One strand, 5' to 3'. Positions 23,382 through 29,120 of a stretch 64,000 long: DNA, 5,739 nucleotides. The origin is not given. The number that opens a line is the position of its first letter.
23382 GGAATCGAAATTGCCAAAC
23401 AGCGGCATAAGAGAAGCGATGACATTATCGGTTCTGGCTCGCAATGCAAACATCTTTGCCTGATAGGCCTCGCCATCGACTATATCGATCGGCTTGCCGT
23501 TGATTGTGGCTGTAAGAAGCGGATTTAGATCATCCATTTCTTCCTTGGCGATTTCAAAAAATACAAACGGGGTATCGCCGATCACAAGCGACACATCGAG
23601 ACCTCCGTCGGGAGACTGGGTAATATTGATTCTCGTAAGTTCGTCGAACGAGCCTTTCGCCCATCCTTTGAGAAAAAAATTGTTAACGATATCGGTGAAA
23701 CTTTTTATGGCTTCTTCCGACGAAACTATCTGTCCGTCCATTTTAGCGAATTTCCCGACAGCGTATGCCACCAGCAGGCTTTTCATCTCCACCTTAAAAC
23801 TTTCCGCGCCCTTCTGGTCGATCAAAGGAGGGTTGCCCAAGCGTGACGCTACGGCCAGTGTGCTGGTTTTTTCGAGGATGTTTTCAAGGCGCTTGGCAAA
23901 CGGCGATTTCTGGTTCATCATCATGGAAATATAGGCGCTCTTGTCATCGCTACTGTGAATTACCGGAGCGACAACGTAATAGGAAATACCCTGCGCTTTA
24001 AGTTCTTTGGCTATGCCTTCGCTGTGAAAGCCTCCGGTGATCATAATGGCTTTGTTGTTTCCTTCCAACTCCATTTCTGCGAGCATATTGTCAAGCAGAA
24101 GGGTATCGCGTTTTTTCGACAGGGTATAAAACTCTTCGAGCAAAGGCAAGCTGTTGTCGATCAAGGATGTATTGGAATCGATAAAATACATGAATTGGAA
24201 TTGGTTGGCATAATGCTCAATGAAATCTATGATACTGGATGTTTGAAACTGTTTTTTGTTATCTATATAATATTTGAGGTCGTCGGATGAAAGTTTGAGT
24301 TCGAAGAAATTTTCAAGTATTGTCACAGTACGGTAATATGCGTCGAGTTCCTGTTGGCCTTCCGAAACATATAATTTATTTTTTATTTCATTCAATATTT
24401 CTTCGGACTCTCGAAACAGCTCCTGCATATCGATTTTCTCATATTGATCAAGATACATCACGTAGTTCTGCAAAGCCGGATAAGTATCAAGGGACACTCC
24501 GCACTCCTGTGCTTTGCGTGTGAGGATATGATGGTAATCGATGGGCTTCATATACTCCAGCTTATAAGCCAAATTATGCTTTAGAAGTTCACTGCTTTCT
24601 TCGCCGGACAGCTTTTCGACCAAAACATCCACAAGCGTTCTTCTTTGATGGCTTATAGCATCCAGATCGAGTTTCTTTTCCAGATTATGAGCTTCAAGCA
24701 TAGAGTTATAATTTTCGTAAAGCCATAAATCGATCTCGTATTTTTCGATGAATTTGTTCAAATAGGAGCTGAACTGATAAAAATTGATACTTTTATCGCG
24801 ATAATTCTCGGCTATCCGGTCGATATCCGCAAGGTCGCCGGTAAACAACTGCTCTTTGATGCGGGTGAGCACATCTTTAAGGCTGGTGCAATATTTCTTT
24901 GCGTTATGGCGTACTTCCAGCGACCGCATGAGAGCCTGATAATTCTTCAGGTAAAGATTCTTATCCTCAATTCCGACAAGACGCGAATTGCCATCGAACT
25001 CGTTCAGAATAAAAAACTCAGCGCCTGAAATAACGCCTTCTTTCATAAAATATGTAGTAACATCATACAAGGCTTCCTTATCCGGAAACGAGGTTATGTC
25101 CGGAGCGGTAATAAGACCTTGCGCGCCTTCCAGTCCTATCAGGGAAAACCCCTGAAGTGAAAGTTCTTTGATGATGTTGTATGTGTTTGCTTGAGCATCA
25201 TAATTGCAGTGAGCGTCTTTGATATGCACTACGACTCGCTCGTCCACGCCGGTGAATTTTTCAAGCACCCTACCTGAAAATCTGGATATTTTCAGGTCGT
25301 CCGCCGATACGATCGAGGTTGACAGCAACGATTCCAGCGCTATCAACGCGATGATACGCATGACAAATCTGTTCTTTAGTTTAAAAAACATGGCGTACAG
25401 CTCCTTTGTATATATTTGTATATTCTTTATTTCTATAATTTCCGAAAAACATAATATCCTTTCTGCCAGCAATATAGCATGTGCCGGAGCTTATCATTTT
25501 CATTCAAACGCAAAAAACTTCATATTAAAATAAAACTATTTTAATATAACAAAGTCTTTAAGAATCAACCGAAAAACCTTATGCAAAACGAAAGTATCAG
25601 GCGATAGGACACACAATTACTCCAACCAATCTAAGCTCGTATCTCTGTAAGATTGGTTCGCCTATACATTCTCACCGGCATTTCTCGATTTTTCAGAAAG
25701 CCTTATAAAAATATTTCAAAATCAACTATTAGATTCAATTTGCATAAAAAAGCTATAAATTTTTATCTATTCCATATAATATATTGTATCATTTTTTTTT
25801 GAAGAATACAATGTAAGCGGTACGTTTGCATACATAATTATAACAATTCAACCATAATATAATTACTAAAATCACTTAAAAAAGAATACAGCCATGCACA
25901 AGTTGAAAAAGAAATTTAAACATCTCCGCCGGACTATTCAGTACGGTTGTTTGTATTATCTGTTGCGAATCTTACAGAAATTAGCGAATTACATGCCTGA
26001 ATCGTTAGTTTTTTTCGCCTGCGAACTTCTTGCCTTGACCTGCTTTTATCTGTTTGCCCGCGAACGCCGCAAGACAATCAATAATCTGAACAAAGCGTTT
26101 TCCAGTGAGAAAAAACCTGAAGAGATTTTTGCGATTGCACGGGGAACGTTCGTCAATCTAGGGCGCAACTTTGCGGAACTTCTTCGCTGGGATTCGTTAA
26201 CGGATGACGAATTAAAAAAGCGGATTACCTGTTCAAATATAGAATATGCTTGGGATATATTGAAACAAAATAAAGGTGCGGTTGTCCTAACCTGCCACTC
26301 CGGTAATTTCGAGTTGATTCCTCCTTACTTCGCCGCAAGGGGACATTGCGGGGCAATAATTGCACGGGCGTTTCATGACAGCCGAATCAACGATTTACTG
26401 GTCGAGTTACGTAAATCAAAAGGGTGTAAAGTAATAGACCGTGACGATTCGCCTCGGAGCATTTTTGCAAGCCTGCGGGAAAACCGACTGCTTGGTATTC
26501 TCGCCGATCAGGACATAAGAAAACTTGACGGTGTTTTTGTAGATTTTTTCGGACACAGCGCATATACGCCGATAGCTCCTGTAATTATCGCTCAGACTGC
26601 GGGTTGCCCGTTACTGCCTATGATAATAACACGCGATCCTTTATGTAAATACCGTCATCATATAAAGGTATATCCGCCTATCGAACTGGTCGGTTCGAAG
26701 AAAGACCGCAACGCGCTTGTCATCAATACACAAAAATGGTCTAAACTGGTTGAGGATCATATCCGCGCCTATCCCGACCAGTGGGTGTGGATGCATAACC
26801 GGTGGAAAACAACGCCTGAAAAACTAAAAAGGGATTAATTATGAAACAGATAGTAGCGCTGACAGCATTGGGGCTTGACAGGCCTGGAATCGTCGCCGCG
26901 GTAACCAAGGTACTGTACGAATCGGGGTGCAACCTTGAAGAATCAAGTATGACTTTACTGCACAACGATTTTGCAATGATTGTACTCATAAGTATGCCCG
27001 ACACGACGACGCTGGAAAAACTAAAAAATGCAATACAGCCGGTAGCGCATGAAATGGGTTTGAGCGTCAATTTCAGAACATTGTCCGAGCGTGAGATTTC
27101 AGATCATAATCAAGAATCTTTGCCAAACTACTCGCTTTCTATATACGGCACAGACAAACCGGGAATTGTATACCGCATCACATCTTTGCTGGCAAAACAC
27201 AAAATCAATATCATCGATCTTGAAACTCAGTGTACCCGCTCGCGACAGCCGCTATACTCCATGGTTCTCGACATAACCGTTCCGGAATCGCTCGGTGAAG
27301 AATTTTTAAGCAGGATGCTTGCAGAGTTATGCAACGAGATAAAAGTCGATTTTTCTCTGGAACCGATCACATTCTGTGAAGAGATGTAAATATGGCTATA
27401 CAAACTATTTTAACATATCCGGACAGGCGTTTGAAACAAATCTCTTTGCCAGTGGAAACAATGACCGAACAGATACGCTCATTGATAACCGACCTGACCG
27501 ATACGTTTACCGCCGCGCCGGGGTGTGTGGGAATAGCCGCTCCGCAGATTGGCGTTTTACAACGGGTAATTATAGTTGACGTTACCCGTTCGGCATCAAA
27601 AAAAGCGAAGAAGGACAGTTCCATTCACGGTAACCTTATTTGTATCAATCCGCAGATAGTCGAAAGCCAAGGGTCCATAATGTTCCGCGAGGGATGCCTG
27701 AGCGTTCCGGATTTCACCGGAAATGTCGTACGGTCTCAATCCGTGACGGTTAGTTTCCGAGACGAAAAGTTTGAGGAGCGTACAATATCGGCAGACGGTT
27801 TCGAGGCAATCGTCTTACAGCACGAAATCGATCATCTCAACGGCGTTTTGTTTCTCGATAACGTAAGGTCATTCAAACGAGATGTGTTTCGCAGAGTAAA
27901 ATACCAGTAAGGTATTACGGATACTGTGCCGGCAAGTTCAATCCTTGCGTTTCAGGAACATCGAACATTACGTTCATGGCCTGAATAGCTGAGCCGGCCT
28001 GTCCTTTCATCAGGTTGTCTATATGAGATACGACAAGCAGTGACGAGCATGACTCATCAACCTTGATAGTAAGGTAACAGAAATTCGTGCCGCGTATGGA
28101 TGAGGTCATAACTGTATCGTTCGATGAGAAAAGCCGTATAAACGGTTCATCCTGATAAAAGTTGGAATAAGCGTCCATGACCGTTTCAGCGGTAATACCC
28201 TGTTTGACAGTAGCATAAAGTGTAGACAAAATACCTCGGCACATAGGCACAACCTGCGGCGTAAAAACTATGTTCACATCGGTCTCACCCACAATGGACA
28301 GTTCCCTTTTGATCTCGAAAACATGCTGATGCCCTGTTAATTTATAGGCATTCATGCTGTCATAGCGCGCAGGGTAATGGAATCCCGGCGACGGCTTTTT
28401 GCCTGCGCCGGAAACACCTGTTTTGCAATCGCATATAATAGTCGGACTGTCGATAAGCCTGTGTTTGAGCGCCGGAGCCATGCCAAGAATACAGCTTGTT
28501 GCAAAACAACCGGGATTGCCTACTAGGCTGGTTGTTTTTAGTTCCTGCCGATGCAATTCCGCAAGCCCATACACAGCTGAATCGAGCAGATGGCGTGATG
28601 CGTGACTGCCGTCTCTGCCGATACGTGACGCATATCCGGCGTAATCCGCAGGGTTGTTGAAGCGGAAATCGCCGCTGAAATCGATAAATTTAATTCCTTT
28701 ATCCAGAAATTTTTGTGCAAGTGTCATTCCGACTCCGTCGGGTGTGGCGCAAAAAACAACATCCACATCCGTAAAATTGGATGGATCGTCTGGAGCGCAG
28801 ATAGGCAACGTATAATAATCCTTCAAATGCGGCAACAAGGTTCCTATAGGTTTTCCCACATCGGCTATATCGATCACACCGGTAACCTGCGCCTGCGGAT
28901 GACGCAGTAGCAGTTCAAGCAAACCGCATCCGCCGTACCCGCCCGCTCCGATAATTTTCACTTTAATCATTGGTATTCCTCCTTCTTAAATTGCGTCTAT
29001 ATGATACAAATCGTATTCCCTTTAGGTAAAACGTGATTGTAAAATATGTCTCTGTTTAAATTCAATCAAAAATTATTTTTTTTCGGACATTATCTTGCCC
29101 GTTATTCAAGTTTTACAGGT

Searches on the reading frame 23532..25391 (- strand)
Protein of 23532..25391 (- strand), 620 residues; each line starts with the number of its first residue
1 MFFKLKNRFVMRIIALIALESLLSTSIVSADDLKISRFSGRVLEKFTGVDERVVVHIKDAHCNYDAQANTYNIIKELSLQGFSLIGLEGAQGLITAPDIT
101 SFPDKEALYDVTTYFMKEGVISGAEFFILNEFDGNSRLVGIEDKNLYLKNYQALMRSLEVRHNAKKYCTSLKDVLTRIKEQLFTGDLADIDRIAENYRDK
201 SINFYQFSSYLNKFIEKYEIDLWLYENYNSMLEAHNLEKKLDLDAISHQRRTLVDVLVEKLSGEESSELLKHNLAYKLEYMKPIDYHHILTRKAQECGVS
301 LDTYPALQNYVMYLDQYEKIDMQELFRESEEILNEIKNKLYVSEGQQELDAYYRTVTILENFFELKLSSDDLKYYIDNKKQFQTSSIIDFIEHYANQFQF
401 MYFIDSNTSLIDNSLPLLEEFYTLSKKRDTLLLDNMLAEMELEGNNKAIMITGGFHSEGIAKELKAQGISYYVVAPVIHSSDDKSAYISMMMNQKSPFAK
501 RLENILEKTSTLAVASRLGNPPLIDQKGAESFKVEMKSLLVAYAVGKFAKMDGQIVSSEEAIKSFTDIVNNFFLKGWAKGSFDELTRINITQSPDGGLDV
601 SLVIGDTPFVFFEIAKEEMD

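Call 53: find_homologous_proteins(query=window:23532-25391:-, max_evalue=0.001)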
Query window:23532-25391:- (620 aa): 16 proteins with E <= 0.001 among 8000 candidates.
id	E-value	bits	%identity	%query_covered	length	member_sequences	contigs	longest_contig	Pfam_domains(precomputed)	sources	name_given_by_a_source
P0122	3.0e-177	609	59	76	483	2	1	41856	-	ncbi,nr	ncbi:MAG: hypothetical protein H7A34_08640, partial [bacterium]|nr:hypothetical protein [bacterium]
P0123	4.6e-63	232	29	74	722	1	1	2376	-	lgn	-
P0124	5.0e-63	232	31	74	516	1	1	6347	-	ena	-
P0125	8.6e-58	215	29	73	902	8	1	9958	-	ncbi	ncbi:MAG: hypothetical protein WC419_03480 [Candidatus Omnitrophota bacterium]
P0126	1.9e-46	177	26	85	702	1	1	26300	-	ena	-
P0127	5.2e-45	172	26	35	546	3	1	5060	-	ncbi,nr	ncbi:hypothetical protein KAR10_01935, partial [bacterium]|nr:hypothetical protein [bacterium]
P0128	6.0e-45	172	25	80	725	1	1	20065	-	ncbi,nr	ncbi:MAG: hypothetical protein HYT89_05895, partial [Candidatus Omnitrophica bacterium]|nr:hypotheti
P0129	2.3e-43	167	26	74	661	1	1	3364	-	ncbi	ncbi:MAG: hypothetical protein COT00_00900, partial [Candidatus Omnitrophica bacterium CG07_land_8_2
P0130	3.0e-32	130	24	81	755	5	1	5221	-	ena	-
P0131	2.5e-28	117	28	45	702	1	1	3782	-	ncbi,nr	ncbi:MAG: hypothetical protein HQL29_06170, partial [Candidatus Omnitrophica bacterium]|nr:hypotheti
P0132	2.9e-26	110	25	68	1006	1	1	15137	-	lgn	-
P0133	4.7e-26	110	23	78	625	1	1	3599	-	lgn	-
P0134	3.8e-25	107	27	53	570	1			-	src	-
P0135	2.2e-22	98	24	68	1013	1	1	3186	-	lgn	-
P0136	1.0e-19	89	24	74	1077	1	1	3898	-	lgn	-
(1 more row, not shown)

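Call 64: search_protein_families(library=pfam, proteins=[window:23532-25391:-], max_evalue=1)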
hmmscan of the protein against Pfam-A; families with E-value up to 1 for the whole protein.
window:23532-25391:- (620 aa): 2 families
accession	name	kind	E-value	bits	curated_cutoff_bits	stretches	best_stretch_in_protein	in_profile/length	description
PF08349.16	DUF1722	-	0.0007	20.3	22.5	1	149-222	33-106/117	Protein of unknown function (DUF1722)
PF13580.11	SIS_2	-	0.098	13.1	27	1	445-523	34-118/138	SIS domain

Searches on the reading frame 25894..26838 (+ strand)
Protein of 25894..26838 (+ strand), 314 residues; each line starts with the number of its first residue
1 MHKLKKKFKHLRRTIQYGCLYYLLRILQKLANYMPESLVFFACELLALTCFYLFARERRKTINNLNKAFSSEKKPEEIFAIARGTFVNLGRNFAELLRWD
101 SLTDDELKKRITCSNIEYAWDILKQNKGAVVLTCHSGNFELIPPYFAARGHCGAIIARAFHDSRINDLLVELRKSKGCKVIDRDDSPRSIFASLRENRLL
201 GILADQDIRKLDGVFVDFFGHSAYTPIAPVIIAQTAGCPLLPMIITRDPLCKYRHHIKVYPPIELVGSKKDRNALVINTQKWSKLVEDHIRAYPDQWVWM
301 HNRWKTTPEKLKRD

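Call 17: search_protein_families(library=pfam, proteins=[window:25894-26838:+], max_evalue=0.001)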
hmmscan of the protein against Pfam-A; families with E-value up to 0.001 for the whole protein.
window:25894-26838:+ (314 aa): 1 family
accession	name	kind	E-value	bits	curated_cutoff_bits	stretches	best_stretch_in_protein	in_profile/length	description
PF03279.18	Lip_A_acyltrans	-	1.8e-47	162.4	22.3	1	6-306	2-295/295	Bacterial lipid A biosynthesis acyltransferase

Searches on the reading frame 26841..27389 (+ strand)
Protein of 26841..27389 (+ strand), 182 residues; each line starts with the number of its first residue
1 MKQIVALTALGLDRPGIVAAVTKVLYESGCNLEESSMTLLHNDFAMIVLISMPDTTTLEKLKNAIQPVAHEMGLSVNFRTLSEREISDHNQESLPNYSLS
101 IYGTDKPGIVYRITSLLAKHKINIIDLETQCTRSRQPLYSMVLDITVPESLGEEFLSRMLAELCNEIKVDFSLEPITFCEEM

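Call 17: search_protein_families(library=pfam, proteins=[window:26841-27389:+], max_evalue=0.001)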
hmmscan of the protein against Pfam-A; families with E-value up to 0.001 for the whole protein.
window:26841-27389:+ (182 aa): 5 families
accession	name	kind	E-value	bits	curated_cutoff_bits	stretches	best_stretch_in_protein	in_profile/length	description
PF13740.12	ACT_6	-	7.3e-27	93.5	23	2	4-78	2-75/76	ACT domain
PF01842.31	ACT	-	1.8e-15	56.8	27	2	97-151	1-57/66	ACT domain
PF13291.12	ACT_4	-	2e-13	51.2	27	2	4-66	6-70/80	ACT domain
PF22629.2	ACT_AHAS_ss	-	1.6e-08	35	27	1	99-140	1-40/67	AHAS small subunit-like ACT domain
PF13840.12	ACT_7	-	7.2e-08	32.6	27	0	102-128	12-42/65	ACT domain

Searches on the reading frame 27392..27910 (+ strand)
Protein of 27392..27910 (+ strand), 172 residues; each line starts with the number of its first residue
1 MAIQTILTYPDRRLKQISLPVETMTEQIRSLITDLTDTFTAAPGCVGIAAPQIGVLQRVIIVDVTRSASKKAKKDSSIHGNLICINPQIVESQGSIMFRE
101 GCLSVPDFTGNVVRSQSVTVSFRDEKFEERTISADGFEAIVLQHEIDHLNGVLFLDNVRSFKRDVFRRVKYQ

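Call 17: search_protein_families(library=pfam, proteins=[window:27392-27910:+], max_evalue=0.001)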
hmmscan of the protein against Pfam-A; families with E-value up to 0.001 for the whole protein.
window:27392-27910:+ (172 aa): 1 family
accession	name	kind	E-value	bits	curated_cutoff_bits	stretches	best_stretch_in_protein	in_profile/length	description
PF01327.26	Pep_deformylase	-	1.5e-49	168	22.8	1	4-163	2-155/156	Polypeptide deformylase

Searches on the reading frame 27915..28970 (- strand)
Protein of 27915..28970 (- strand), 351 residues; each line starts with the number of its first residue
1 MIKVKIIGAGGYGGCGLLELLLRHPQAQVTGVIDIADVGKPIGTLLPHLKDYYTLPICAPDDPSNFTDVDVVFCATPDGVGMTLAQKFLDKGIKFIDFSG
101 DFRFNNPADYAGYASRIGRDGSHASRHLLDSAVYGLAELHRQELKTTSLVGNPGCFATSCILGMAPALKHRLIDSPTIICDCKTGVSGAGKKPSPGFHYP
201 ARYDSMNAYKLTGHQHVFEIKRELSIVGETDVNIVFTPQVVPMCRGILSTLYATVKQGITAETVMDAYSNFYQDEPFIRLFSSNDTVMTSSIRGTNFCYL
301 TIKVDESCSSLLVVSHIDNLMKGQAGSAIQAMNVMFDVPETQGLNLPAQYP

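Call 17: search_protein_families(library=pfam, proteins=[window:27915-28970:-], max_evalue=0.001)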
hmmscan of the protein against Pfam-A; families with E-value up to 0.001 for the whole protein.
window:27915-28970:- (351 aa): 3 families
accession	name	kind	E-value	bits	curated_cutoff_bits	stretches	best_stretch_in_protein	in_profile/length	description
PF22698.1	Semialdhyde_dhC_1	-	2.2e-54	184.2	27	1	155-319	1-165/165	Semialdehyde dehydrogenase, dimerisation domain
PF01118.30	Semialdhyde_dh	-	1.4e-25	90.5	26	1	3-146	1-120/121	Semialdehyde dehydrogenase, NAD binding domain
PF02774.23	Semialdhyde_dhC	-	5.8e-22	79.2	26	1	165-322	2-184/184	Semialdehyde dehydrogenase, dimerisation domain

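Call 28: find_related_loci(query=window:27915-28970:-, collection=genome_contigs, flank=10000)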
Query window:27915-28970:- (351 aa) in genome_contigs; peptide patterns used: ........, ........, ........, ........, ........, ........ (x = any residue, [..] = any of these).
108 stretches matched a pattern; 40 encode a relative of the query (tblastn E <= 1e-3); 40 distinct loci.
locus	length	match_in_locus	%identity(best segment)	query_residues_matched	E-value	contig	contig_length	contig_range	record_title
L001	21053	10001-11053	87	1-351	0e+0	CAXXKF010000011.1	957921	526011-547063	MAG: Candidatus Auribacterota bacterium isolate 3f4a19dc-99c9-43a0-a9f8-0f63e283074a genome assembly, contig: contig_11,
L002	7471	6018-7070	71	1-351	6e-163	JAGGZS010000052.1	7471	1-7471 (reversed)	MAG: bacterium isolate AUK210 PB_MBMC_164_c_000000000068, whole genome shotgun sequence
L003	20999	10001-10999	59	19-351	2e-136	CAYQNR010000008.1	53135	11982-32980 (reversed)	MAG TPA_asm: uncultured Desulfobacteraceae bacterium isolate binchicken_co100_362 genome assembly, contig: NODE_852_leng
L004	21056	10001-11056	61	1-351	1e-135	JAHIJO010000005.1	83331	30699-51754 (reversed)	MAG: Verrucomicrobia bacterium isolate KR13_Ju.mb.40 KR13_Ju.mb.40_k141_8354, whole genome shotgun sequence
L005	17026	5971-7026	61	1-351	8e-135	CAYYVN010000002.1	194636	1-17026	MAG TPA_asm: uncultured Verrucomicrobiota bacterium isolate binchicken_co39_575 genome assembly, contig: NODE_67_length_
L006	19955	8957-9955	57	19-351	3e-133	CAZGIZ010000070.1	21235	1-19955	MAG TPA_asm: uncultured Desulfobacteraceae bacterium isolate binchicken_co81_519 genome assembly, contig: NODE_3304_leng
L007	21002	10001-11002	56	19-351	6e-133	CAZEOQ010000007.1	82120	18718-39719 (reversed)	MAG TPA_asm: uncultured Desulfobacterales bacterium isolate SRP141552_co1_90 genome assembly, contig: NODE_88_length_821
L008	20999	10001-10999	59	19-351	3e-131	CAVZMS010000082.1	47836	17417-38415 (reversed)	MAG: uncultured delta proteobacterium isolate MFD04408.bin.2.120 genome assembly, contig: contig_69821, whole genome sho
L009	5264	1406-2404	56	19-351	3e-131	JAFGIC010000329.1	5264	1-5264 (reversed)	MAG: Deltaproteobacteria bacterium isolate Zod_Metabat.172 k87_9207097, whole genome shotgun sequence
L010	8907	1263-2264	56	18-351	4e-128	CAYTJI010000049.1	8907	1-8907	MAG TPA_asm: uncultured Desulfobacteraceae bacterium isolate binchicken_co256_143 genome assembly, contig: NODE_22078_le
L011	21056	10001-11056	59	1-351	7e-128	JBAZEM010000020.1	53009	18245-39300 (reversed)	MAG: Kiritimatiellia bacterium isolate SO_2017_LW3_126 NODE_1303_length_53009_cov_6.974869_LW162_2017, whole genome shot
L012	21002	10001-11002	55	19-351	3e-126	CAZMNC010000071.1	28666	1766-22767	MAG TPA_asm: uncultured Desulfobacterales bacterium isolate binchicken_co219_457 genome assembly, contig: k141_240650, w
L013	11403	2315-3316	55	19-351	1e-124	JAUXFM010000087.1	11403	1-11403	MAG: Lentisphaerales bacterium isolate CSMAG_2903 CSMAG_2903_k117_7160436_length_11403_cov_12.0000, whole genome shotgun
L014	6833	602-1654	54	1-351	5e-125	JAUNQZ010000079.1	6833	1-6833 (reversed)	MAG: bacterium isolate S3M_St_10 NODE_2811_length_6833_cov_7.438035, whole genome shotgun sequence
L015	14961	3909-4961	53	1-351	2e-123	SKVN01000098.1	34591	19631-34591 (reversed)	MAG: Kiritimatiellae bacterium isolate CSSed162cmB_164 CSSed16-2cmB-1582, whole genome shotgun sequence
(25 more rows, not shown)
